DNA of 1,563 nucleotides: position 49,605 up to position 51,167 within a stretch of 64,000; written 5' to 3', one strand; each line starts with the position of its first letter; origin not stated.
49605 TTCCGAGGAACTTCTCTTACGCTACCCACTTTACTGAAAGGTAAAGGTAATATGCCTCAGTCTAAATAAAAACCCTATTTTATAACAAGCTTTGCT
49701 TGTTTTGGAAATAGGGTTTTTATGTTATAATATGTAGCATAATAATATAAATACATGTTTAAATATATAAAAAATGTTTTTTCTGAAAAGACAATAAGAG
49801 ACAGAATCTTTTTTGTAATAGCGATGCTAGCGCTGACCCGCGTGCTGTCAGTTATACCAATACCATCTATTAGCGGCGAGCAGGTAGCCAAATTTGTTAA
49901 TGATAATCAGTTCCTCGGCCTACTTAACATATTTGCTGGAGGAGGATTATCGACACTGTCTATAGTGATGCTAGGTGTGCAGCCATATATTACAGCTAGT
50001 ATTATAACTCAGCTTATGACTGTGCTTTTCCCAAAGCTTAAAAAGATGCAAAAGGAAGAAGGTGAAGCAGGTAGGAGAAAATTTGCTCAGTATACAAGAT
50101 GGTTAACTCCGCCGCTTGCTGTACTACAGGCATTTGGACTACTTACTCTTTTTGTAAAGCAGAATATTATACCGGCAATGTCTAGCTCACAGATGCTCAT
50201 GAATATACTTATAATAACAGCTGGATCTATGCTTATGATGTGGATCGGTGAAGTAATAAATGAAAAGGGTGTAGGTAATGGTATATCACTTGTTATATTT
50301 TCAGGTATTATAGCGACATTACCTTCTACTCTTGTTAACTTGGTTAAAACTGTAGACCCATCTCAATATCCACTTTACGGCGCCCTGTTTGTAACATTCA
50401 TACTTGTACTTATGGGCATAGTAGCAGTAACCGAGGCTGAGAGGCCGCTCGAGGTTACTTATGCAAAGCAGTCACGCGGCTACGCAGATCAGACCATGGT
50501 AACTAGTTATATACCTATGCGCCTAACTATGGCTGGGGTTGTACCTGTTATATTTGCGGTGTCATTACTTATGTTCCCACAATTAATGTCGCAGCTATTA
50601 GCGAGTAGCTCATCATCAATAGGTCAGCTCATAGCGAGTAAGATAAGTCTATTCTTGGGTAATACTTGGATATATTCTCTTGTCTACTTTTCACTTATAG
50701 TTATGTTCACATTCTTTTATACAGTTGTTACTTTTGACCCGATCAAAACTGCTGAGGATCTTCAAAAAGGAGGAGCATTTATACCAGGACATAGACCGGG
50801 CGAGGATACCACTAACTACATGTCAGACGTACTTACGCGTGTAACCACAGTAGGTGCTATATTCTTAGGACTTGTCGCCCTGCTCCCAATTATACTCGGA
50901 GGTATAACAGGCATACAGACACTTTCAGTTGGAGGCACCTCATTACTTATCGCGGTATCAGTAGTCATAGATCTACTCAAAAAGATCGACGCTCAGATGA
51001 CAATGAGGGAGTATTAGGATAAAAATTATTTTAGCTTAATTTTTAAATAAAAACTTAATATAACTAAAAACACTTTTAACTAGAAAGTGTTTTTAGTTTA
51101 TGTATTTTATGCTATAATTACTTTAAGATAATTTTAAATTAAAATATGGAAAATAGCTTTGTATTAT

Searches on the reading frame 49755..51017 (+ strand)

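Call 78: search_protein_families(library=pfam, proteins=[window:49755-51017:+], max_evalue=0.0001)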
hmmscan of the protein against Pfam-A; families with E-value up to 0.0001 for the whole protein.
window:49755-51017:+ (420 aa): 1 family
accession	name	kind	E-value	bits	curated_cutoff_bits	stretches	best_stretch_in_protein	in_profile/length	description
PF00344.25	SecY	-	3.6e-96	322.6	32.2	1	69-407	1-305/306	SecY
